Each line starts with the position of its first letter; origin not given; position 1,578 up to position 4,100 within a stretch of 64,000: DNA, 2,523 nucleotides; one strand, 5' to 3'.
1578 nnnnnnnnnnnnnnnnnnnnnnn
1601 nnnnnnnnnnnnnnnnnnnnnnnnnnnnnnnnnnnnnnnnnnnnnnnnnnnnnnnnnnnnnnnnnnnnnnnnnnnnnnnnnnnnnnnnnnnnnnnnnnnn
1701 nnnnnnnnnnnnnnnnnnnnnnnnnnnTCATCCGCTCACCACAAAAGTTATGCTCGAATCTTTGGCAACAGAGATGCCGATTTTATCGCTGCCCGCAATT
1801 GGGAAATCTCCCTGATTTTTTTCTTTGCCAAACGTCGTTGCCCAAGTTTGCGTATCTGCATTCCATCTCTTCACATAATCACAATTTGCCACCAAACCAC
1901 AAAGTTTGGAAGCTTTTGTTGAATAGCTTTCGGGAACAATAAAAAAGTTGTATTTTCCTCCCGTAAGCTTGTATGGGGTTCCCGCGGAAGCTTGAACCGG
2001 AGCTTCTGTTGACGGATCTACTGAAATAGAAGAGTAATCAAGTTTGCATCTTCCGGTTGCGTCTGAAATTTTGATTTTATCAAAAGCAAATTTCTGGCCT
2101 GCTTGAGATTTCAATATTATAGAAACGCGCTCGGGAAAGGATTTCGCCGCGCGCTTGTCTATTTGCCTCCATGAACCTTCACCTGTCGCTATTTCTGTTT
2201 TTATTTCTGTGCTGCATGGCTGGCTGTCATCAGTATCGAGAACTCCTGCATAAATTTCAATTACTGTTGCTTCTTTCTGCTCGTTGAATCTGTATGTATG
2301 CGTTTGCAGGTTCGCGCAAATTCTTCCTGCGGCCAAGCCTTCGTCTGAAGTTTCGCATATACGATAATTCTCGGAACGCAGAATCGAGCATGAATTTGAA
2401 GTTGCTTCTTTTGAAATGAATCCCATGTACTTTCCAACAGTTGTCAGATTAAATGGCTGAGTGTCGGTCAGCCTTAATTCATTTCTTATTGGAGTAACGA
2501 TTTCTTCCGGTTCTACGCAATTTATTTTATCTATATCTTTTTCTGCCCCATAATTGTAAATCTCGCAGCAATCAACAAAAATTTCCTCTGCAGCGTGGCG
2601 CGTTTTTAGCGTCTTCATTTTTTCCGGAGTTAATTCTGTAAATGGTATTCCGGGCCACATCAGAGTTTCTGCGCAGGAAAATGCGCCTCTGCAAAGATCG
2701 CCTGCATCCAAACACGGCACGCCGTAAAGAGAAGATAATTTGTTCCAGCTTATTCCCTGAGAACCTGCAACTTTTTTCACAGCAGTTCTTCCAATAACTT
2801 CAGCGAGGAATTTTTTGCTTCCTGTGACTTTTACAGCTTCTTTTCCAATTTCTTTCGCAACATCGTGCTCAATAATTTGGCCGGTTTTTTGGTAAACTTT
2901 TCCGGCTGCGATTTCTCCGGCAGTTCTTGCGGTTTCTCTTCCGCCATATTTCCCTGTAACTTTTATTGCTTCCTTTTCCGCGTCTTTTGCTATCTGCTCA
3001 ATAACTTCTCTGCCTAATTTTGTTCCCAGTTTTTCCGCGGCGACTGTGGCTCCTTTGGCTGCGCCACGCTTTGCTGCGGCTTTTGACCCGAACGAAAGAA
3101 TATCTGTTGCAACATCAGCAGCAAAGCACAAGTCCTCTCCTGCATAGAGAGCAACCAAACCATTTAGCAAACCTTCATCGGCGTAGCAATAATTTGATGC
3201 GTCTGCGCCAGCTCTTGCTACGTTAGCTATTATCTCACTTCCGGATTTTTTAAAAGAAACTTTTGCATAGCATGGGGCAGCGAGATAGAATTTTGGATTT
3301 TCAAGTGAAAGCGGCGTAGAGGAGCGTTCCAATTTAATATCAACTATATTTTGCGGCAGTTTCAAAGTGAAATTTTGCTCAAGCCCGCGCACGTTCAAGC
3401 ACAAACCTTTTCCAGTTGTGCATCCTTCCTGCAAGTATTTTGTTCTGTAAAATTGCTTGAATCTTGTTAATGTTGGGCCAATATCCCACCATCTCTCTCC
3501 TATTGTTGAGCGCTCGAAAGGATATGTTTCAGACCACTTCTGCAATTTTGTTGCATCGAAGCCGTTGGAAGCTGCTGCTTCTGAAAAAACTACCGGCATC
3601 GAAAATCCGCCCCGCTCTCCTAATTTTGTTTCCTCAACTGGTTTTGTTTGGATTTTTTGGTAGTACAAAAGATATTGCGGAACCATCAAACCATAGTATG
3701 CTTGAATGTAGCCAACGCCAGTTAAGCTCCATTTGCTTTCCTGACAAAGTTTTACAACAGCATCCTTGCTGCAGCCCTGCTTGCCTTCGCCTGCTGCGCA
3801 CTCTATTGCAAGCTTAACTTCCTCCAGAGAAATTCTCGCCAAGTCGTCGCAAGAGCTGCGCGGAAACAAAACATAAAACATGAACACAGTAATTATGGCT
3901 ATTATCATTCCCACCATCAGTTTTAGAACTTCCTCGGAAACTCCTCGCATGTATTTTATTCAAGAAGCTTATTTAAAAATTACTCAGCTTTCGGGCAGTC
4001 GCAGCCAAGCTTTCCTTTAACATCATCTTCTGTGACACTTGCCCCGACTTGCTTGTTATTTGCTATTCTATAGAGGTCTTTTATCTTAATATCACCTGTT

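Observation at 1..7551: Eleven-gene operon of prepilin-like proteins with two giant Cys-rich members and a CARDB-tipped subunit: candidate undescribed archaeal type-IV-like filament or attachment organelle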

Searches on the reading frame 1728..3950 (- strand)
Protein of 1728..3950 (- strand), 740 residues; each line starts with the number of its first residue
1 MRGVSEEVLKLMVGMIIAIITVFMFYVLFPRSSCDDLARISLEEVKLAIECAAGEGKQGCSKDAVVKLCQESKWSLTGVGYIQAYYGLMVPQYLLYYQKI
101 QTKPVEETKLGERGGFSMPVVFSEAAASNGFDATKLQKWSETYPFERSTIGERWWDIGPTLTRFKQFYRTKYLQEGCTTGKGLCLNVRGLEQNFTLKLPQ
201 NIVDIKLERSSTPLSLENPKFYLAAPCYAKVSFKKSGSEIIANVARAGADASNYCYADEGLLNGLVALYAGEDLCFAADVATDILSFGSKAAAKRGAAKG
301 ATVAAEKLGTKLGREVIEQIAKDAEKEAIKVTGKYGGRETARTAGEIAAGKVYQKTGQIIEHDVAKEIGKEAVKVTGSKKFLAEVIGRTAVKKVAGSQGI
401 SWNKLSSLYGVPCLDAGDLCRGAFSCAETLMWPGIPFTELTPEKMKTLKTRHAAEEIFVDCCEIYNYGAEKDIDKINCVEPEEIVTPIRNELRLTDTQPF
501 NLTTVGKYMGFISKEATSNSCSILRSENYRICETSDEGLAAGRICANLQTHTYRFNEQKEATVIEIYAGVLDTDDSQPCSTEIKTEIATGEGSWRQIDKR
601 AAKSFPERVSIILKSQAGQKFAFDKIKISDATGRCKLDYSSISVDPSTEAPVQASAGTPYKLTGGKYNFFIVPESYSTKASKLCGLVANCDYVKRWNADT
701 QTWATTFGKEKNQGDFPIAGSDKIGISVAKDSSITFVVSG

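Call 5: search_protein_families(library=pfam, proteins=[window:1728-3950:-], max_evalue=1)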
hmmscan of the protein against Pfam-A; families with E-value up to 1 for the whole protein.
window:1728-3950:- (740 aa): 1 family
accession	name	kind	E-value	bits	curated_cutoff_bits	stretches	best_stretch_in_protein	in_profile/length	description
PF22706.1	Tex_central_region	-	0.18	12.2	27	1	303-331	149-177/178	Tex central region-like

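Call 6: search_protein_families(library=ncbifam, proteins=[window:1728-3950:-], max_evalue=1)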
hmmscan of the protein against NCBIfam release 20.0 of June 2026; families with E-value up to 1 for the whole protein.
window:1728-3950:- (740 aa): 1 family
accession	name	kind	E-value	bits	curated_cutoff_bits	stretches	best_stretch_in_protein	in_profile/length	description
NF009255.0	PRK12612.1-3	equivalog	0.027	15.1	112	1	7-45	5-44/92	putative monovalent cation/H+ antiporter subunit F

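Call 14: find_homologous_proteins(query=window:1728-3950:-, max_evalue=0.001)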
Query window:1728-3950:- (740 aa): 13 proteins with E <= 0.001 among 8000 candidates.
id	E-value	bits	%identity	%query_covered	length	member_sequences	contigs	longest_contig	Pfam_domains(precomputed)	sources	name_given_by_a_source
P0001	0.0e+0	1677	100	100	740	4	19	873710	-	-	-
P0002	2.2e-298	1009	99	43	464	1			-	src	-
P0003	1.6e-282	957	56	100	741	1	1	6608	-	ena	-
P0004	2.5e-178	612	44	100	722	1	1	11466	-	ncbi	-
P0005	1.6e-177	610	43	100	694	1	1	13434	-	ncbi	-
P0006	1.1e-174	600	40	100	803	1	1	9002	-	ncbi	-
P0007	5.2e-139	482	38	53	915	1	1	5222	-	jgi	jgi:hypothetical protein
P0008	1.4e-130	455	40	51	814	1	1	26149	-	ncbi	ncbi:MAG: hypothetical protein QXD77_00085 [Candidatus Aenigmatarchaeota archaeon]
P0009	3.9e-124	433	39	52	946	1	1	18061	-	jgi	jgi:hypothetical protein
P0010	6.2e-123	429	39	55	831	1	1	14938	-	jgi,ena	-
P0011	6.3e-118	413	37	50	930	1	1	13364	-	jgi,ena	-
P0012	6.5e-115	403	38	48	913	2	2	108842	-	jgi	jgi:hypothetical protein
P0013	9.6e-7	45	37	9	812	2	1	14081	-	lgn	-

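Call 15: find_encoding_contigs(protein=P0012, flank=10000, max_places=2)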
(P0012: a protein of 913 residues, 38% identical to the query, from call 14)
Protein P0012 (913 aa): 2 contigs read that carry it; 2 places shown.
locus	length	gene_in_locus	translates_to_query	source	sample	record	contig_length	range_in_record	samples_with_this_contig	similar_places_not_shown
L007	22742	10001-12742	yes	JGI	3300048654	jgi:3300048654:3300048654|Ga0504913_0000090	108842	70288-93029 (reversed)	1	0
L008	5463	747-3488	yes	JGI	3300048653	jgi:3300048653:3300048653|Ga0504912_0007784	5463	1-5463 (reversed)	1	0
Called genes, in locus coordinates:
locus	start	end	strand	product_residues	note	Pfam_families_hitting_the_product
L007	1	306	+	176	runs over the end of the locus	-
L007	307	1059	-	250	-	-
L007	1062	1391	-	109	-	-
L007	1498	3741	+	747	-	PF00437:T2SSE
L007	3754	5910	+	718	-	-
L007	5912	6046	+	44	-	-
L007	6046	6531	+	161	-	-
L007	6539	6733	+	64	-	-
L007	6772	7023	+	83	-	-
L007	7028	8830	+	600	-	-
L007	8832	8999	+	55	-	-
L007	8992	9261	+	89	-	PF13948:DUF4215 (weak)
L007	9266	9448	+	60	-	-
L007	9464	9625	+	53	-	-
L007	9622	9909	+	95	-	-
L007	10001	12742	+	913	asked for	-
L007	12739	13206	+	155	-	-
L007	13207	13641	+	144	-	-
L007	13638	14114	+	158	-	-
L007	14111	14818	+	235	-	-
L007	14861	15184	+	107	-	-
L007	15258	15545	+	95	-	PF01918:Alba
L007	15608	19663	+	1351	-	-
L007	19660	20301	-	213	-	-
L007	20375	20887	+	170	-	PF04229:GrpB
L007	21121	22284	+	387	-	PF07690:MFS_1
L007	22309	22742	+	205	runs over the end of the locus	-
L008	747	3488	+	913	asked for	-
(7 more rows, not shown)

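Call 16: find_encoding_contigs(protein=P0008, flank=10000, max_places=2)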
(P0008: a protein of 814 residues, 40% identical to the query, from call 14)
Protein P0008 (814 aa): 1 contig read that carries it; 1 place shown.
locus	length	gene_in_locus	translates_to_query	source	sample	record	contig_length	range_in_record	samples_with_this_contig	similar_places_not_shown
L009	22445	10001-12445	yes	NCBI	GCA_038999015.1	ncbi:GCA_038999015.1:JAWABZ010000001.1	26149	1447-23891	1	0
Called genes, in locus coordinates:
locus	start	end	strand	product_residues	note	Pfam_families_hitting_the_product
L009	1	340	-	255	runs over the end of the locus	-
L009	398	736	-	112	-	-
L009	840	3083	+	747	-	PF00437:T2SSE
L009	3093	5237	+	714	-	-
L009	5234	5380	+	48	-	-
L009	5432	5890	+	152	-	-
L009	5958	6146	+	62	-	-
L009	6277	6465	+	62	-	-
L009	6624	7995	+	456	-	-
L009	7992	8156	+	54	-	-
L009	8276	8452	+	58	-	-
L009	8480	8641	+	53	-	-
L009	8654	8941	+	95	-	-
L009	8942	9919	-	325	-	PF12706:Lactamase_B_2 (weak)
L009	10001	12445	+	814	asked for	-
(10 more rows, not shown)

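Call 22: search_protein_families(library=pfam, proteins=[L007:1498-3741:+, L007:3754-5910:+, L007:7028-8830:+, L007:6046-6531:+, L007:14861-15184:+, L007:9622-9909:+, L007:14111-14818:+, L007:10001-12742:+], max_evalue=1)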
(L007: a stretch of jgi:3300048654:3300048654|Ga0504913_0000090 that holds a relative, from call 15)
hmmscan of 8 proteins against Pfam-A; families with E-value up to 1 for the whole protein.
L007:1498-3741:+ (747 aa): 4 families
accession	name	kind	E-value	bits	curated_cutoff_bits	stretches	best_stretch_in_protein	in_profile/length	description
PF00437.27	T2SSE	-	3.8e-14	52.6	24.9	1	451-598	144-277/370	Type II/IV secretion system protein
PF06745.19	ATPase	-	0.029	14.2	26.6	1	449-520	19-94/231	KaiC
PF13191.12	AAA_16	-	0.049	14.6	32.6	1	449-549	24-119/167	AAA ATPase domain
PF18677.6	ArnB_C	-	0.52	10.7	26.3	0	683-705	30-52/72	Archaellum regulatory network B, C-terminal domain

L007:3754-5910:+ (718 aa): 2 families
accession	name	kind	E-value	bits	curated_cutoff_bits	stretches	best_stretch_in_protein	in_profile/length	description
PF00482.28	T2SSF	-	0.0031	17.9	25.2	2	457-587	2-122/125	Type II secretion system (T2SS), protein F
PF06305.16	LapA_dom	-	0.74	10.2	28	1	415-449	18-52/64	Lipopolysaccharide assembly protein A domain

L007:7028-8830:+ (600 aa): 0 families

L007:6046-6531:+ (161 aa): 2 families
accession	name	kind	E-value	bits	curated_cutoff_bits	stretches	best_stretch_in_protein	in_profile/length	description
PF04846.18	Herpes_pp38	-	0.14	12.5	26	0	14-41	19-46/63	Herpesvirus pp38 phosphoprotein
PF02536.19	mTERF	-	0.14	11.5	23.1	1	75-121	186-232/314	mTERF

L007:14861-15184:+ (107 aa): 2 families
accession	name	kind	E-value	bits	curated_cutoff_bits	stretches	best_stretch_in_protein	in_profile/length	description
PF20134.4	DUF6524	-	0.11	12.7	27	1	7-67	36-95/131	Family of unknown function (DUF6524)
PF07662.18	Nucleos_tra2_C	-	0.19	11.8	32.3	1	2-40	52-90/213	Na+ dependent nucleoside transporter C-terminus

L007:9622-9909:+ (95 aa): 1 family
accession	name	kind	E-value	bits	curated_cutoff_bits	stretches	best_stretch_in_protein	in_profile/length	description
PF22852.1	SoxE_N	-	0.51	10.7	27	1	1-25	1-25/48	Sulfocyanin, N-terminal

L007:14111-14818:+ (235 aa): 0 families

L007:10001-12742:+ (913 aa): 1 family
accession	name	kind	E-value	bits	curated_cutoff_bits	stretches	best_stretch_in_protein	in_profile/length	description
PF08991.16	CMC4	-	0.17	12.7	28.9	1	629-656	29-56/62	Cx9C motif-containing protein 4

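Call 23: find_homologous_proteins(query=L007:1498-3741:+, max_evalue=1e-30)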
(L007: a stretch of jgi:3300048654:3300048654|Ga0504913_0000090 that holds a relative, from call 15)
Query L007:1498-3741:+ (747 aa): 1829 proteins with E <= 1e-30 among 8000 candidates; the best 120 are listed.
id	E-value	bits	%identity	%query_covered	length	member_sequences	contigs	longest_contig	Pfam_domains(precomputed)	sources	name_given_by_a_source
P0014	0.0e+0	1601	94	100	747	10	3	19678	PF00437.27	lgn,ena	-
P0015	0.0e+0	1526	88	100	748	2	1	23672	PF00437.27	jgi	jgi:type IV secretory pathway ATPase VirB11/archaellum biosynthesis ATPase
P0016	0.0e+0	1493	86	100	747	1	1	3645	PF00437.27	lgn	-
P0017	0.0e+0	1342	78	100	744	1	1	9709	PF00437.27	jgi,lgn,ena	-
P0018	0.0e+0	1267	71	100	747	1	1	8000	PF00437.27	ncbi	-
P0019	0.0e+0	1259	72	100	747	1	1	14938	PF00437.27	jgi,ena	-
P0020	0.0e+0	1249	71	100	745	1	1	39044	PF00437.27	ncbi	ncbi:MAG: type II/IV secretion system ATPase subunit [Candidatus Aenigmatarchaeota archaeon]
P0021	0.0e+0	1247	71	100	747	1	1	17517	PF00437.27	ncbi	-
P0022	0.0e+0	1243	71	100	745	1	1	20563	PF00437.27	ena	-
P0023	0.0e+0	1232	67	65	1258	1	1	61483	PF00437.27,PF14528.12,PF14890.12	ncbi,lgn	ncbi:MAG: ATPase, T2SS/T4P/T4SS family [Candidatus Aenigmatarchaeota archaeon]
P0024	0.0e+0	1229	70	100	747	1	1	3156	PF00437.27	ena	-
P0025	0.0e+0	1224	70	100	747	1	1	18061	PF00437.27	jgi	jgi:type IV secretory pathway ATPase VirB11/archaellum biosynthesis ATPase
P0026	0.0e+0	1221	70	100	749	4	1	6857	PF00437.27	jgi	-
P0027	0.0e+0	1215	69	100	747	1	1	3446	PF00437.27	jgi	jgi:flagellar protein FlaI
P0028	0.0e+0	1211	69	100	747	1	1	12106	PF00437.27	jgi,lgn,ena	-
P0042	0.0e+0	1140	66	100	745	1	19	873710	PF00437.27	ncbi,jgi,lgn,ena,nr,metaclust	ncbi:MAG TPA: type II/IV secretion system ATPase subunit [archaeon]|nr:type II/IV secretion system A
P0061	0.0e+0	1121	66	100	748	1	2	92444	PF00437.27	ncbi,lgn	-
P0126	0.0e+0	1058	59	72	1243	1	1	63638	PF00437.27,PF14528.12,PF14890.12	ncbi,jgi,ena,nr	ncbi:MAG: Flp pilus assembly complex ATPase component TadA [Nanoarchaeota archaeon]|nr:Flp pilus ass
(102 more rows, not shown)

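Call 24: find_encoding_contigs(protein=P0042, flank=10000, max_places=3)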
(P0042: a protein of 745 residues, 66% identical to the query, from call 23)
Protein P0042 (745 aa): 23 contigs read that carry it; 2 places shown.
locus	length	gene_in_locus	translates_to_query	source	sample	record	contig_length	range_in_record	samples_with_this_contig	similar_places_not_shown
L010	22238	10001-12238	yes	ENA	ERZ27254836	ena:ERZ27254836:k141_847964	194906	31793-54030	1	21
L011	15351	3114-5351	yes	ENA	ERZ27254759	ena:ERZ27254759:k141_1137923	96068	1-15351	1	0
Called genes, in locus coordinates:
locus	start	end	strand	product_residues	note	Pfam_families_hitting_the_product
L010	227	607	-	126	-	-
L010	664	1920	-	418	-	PF01336:tRNA_anti-codon, PF00152:tRNA-synt_2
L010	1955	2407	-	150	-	PF13404:HTH_AsnC-type, PF13412:HTH_24, PF18024:HTH_50 (weak), PF22451:NirdL-like_HTH (weak), PF01037:AsnC_trans_reg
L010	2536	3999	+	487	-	PF03951:Gln-synt_N, PF00120:Gln-synt_C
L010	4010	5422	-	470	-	PF02934:GatB_N, PF02637:GatB_Yqey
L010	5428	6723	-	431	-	PF01425:Amidase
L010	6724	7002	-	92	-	PF02686:GatC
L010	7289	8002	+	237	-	-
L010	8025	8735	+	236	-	PF13576:Pentapeptide_3 (weak), PF13599:Pentapeptide_4, PF00805:Pentapeptide, PF13599:Pentapeptide_4, PF00805:Pentapeptide, PF13576:Pentapeptide_3 (weak), PF13599:Pentapeptide_4, PF00805:Pentapeptide (weak), +1 more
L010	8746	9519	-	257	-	-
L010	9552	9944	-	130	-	-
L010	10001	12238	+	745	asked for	PF00437:T2SSE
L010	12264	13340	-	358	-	-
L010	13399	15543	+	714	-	-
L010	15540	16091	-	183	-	PF01569:PAP2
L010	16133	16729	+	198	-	PF05175:MTS, PF10294:Methyltransf_16 (weak), PF01170:UPF0020 (weak), PF03602:Cons_hypoth95 (weak), PF06325:PrmA, PF13847:Methyltransf_31, PF08241:Methyltransf_11, PF13649:Methyltransf_25, +3 more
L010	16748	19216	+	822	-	-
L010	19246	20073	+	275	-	PF00025:Arf, PF01926:MMR_HSR1, PF02421:FeoB_N (weak), PF02824:TGS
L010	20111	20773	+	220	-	PF14464:Prok-JAB (weak)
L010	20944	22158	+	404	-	PF02350:Epimerase_2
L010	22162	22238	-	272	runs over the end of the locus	PF01402:RHH_1, PF00483:NTP_transferase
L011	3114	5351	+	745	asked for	PF00437:T2SSE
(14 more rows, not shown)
